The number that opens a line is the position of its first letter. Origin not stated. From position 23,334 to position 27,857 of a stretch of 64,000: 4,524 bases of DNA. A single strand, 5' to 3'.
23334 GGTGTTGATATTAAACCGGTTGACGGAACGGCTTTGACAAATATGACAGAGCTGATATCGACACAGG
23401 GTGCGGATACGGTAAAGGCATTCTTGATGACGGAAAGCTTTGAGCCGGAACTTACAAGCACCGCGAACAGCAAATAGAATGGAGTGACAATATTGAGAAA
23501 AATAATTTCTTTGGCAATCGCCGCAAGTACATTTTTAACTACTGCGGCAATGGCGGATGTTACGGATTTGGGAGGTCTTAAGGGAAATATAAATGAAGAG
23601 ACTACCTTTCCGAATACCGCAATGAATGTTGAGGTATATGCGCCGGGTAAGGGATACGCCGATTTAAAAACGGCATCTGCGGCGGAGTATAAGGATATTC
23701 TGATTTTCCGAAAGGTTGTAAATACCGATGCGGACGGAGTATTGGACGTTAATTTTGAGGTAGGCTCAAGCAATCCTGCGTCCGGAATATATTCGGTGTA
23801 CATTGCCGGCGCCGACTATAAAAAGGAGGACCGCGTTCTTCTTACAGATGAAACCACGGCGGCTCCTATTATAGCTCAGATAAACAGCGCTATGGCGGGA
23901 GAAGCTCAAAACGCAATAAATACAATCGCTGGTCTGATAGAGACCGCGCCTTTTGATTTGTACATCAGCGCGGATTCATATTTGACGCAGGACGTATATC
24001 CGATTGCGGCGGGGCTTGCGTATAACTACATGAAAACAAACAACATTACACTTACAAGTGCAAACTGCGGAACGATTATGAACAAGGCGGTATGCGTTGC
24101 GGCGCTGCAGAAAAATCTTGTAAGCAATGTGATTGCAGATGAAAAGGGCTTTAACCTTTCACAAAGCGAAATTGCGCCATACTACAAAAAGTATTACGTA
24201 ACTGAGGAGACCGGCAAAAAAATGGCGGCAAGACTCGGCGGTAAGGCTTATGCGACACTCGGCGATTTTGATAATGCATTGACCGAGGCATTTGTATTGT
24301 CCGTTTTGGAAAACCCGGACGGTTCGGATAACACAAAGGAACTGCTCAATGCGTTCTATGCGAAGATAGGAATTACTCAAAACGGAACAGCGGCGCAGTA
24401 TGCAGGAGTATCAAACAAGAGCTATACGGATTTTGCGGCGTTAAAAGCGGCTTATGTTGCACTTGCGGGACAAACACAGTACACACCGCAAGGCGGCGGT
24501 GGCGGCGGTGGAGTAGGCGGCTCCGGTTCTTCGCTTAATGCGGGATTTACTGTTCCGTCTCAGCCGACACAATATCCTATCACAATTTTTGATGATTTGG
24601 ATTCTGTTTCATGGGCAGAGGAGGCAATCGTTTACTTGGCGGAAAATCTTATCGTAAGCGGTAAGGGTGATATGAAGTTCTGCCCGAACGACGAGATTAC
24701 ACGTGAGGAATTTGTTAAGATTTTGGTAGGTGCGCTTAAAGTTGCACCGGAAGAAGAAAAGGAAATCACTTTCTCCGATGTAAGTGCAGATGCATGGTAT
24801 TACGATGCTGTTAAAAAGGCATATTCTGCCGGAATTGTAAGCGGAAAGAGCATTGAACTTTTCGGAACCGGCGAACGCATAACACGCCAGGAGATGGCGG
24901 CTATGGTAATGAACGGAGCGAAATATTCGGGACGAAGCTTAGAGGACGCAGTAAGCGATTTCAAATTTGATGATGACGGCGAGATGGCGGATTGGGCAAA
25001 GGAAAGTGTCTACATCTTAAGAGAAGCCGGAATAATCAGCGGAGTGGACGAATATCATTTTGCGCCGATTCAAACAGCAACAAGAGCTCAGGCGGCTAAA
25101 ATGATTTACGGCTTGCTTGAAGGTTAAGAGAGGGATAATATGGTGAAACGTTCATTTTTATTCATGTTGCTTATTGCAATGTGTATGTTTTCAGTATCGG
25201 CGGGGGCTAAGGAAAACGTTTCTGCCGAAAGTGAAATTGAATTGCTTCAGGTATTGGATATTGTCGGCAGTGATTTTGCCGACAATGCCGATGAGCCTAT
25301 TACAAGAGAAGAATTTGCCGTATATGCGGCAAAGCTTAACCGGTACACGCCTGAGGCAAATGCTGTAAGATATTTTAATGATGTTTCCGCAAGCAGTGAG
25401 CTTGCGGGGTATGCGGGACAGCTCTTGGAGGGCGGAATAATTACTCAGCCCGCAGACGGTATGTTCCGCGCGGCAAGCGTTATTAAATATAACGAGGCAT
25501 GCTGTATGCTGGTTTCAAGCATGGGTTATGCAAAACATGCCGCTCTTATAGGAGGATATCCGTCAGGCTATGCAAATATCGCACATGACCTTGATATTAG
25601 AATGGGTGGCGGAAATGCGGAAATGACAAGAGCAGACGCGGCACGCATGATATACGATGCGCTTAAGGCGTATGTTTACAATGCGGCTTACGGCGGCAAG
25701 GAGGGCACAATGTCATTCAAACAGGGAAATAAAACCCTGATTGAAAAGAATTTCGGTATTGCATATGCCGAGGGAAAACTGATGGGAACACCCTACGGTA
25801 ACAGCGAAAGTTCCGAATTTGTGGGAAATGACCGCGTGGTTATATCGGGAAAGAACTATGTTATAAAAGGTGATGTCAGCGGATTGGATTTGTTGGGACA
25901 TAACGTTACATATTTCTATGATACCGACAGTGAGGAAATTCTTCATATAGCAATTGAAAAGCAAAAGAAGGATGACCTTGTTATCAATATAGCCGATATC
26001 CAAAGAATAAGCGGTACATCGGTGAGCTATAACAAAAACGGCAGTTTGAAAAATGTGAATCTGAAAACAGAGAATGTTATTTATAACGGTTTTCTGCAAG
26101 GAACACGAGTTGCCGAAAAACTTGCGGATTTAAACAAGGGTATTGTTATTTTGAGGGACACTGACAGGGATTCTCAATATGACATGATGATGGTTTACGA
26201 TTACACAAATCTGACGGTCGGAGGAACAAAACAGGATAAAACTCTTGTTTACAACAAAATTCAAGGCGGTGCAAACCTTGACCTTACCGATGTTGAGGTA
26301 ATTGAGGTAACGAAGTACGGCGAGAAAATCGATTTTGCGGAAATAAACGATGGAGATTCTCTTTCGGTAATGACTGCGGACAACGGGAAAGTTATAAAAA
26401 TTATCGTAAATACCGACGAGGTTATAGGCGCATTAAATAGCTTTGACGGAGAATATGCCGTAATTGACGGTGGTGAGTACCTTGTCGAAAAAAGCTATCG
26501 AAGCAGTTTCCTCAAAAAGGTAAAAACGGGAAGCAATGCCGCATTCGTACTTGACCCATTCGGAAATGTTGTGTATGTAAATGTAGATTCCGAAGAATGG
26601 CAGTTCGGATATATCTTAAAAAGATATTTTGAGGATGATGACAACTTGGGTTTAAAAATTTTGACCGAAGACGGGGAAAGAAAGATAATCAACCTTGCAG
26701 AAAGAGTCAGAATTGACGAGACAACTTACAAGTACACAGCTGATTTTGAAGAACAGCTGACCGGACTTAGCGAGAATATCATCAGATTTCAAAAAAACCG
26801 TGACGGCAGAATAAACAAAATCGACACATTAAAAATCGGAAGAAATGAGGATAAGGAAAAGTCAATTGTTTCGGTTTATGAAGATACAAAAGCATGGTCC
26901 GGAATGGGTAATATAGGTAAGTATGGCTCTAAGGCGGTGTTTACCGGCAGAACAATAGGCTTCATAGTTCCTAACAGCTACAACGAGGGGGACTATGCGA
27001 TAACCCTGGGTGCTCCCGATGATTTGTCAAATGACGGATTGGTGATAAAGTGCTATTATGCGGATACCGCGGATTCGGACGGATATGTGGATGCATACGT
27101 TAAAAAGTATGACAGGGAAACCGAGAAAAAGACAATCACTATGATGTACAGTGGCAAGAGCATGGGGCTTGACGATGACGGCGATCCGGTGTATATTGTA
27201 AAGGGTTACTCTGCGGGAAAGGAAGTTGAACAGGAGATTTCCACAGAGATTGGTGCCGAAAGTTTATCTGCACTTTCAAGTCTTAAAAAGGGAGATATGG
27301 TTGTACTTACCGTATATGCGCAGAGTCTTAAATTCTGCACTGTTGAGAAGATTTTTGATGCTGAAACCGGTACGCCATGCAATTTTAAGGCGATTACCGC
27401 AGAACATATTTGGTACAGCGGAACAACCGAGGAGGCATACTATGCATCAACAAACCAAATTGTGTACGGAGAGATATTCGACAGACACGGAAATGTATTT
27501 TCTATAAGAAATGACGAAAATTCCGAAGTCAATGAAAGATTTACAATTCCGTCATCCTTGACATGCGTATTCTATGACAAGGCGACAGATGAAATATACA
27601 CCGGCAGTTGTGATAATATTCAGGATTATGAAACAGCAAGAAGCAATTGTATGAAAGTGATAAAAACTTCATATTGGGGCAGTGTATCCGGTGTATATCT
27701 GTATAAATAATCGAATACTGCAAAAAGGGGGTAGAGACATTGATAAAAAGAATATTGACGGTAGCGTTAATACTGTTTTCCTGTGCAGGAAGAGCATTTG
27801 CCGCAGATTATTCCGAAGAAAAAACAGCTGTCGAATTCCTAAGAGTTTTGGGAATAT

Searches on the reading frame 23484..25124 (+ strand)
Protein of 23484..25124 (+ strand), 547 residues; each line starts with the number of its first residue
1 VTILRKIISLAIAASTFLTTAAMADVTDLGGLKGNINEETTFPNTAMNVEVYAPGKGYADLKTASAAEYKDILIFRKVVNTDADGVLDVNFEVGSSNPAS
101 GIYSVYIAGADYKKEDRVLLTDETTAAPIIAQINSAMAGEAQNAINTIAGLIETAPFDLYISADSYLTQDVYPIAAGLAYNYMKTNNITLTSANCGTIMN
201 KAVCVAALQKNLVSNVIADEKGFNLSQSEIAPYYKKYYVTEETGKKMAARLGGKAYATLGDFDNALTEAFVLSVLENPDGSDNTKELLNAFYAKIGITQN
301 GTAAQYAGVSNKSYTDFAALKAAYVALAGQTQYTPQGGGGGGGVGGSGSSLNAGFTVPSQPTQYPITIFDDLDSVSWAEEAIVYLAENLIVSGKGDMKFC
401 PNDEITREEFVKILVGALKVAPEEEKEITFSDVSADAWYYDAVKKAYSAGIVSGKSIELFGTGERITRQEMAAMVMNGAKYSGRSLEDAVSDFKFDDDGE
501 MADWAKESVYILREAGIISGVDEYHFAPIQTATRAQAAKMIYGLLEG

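Call 17: search_protein_families(library=pfam, proteins=[window:23484-25124:+], max_evalue=0.01)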
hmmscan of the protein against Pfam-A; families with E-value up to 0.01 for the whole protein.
window:23484-25124:+ (547 aa): 1 family
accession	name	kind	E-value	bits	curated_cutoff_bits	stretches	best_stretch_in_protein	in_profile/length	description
PF00395.25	SLH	-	4.4e-32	110.2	20.8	3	429-472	1-44/44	S-layer homology domain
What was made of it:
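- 23484..25127 (+): p547: signal peptide, N-terminal beta domain, helical region, Gly-rich linker and three C-terminal SLH repeats. Its paralogue p541 lies at 41175-42800. Pfam SLH 4e-32 and 5e-36 (call 17).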

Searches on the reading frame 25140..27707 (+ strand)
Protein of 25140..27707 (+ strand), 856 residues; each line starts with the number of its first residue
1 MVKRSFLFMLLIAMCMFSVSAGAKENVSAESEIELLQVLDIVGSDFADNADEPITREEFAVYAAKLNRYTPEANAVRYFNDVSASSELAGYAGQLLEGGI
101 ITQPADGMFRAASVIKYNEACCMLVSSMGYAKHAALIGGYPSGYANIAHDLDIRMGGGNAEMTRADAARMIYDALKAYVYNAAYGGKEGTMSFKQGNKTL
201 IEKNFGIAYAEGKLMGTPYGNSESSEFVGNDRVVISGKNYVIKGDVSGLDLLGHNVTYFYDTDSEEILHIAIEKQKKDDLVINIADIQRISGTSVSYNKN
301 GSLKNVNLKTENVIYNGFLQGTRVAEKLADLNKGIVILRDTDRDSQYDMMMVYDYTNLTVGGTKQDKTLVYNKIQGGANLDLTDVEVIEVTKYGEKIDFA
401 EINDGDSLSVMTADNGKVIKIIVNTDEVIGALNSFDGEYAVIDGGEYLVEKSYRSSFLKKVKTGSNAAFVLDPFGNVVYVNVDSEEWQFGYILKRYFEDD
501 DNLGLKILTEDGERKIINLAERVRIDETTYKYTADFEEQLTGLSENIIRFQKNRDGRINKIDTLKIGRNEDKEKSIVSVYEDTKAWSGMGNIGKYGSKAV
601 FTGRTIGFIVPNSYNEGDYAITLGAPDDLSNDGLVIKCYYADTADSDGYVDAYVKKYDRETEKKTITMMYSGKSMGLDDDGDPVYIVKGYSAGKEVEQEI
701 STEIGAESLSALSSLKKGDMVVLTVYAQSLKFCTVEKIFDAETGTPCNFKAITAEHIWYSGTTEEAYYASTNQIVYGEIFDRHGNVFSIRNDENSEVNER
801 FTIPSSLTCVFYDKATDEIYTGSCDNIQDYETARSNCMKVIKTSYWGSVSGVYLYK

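Call 17: search_protein_families(library=pfam, proteins=[window:25140-27707:+], max_evalue=0.01)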
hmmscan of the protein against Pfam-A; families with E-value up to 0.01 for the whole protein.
window:25140-27707:+ (856 aa): 0 families

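Call 66: search_solved_structures(query=A5, max_evalue=1)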
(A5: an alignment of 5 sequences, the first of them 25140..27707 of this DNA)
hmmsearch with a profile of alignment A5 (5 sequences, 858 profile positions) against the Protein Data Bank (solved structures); distinct sequences matched with E-value up to 1: 9.
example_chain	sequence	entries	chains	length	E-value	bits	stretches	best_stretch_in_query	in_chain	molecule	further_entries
6bt4_A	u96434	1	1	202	1.5e-09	39.7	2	73-127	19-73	S-layer protein sap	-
3pyw_A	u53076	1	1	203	7e-09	37.5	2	78-127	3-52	S-layer protein sap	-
6cwc_A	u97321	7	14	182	1.6e-08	36.2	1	31-167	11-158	Surface (S-) layer glycoprotein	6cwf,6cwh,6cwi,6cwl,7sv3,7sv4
6cwr_A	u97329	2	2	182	2e-08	35.9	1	31-167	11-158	Surface (S-) layer glycoprotein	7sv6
6cwm_A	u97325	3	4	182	2.1e-08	35.9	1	31-167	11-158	Surface (S-) layer glycoprotein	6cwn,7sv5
8bz2_A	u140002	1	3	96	3e-07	32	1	79-136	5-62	S-layer homology domain-containing protein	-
8bys_A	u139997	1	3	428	8.7e-07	30.5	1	71-136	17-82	S-layer homology domain-containing protein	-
8bym_A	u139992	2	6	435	2e-06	29.4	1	75-136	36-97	S-layer homology domain-containing protein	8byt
7byd_E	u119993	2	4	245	0.47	11.6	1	245-278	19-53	SN45 T cell receptor beta chain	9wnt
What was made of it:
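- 25140..30307 (+): p856 and p855: an N-terminal SLH triple followed by a beta-rich body of about 650 aa with unknown fold. The paralogue p899 lies at 42816-45515. The profile matches the SpaA and Sap SLH domains over residues 31-167 (call 66).
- On SLH (PF00395): The p856-type alignment, which includes p856, matches solved SLH domains (call 66).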

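Call 88: predict_structure(alignment_id=A7)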
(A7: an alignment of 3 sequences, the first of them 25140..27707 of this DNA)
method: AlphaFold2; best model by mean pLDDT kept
length: 856 residues; sequences in the alignment: 3
mean_pLDDT: 44.8   pTM: 0.30
mean pLDDT of the five models: 44.8, 43.0, 41.5, 38.2, 35.9
residues with pLDDT >= 90: 4; 70-90: 85; 50-70: 160; < 50: 607
segments of 3 or more residues with pLDDT < 50: 1-380, 382-384, 399-418, 448-453, 471-476, 478-486, 510-514, 542-544, 565-662, 727-732, 750-773, 793-801, 829-837, 843-850
pLDDT, mean of each block of 10 residues (from residue 1): 33 32 33 39 40 45 40 32 35 42 44 44 42 30 31 36 40 35 28 33 36 34 35 37 36 31 30 29 34 35 35 34 37 35 33 30 36 39 50 52 41 49 50 60 57 52 52 47 49 53 55 58 66 55 54 65 48 27 26 33 34 30 27 35 36 34 64 83 81 76 72 83 58 67 63 38 30 54 53 45 57 80 58 43 42 67
secondary structure, 60 per line:
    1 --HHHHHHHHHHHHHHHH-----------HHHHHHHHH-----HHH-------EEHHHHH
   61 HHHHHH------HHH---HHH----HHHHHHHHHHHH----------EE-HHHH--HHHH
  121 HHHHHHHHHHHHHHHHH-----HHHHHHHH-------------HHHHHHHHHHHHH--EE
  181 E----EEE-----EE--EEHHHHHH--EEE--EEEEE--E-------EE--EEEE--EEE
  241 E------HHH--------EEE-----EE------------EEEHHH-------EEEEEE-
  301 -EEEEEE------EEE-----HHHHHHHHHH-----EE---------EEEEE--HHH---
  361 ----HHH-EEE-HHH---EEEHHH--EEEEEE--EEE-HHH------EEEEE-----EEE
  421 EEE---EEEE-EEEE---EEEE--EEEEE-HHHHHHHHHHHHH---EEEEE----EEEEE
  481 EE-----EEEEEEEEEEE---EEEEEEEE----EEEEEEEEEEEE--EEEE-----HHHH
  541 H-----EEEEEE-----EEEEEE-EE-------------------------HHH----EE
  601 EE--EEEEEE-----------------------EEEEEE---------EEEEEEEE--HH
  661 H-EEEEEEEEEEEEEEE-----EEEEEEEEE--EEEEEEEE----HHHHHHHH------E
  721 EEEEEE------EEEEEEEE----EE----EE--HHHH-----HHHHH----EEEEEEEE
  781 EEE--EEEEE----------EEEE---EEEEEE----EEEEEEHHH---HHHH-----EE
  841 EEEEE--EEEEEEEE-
elements in order (helices of 4 or more, strands of 3 or more residues): H3-18 H30-38 H56-66 H86-97 H111-114 H117-137 H143-150 H164-176 E179-181 E186-188 H200-205 E208-210 E213-217 E232-235 E238-241 E259-261 E281-283 E294-299 E302-307 E314-316 H322-331 E348-352 E369-371 E379-381 E387-392 E395-397 E408-412 E418-423 E427-430 E432-435 E439-442 E445-449 H451-463 E467-471 E476-482 E488-498 E502-509 E514-525 E528-531 H537-541 E547-552 E558-563 E599-602 E605-610 E634-639 E649-656 E663-677 E683-691 E694-701 H706-713 E720-726 E733-740 H755-758 H764-768 E773-783 E786-790 E801-804 E808-813 E818-823 H830-833 E839-845 E848-855
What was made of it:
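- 25140..30307 (+): The AlphaFold model is unusable, pLDDT 44.8 (call 88).
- On Dockerin-like docking module (functional class): The p856 model failed, pLDDT 44.8 (call 88).
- The p856 model failed (call 88), and the structure tool returns no interface information.
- Tried and rejected: AlphaFold of p856 with its two paralogues gave pLDDT 44.8 and was unusable, so no fold search was run on it (call 88).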
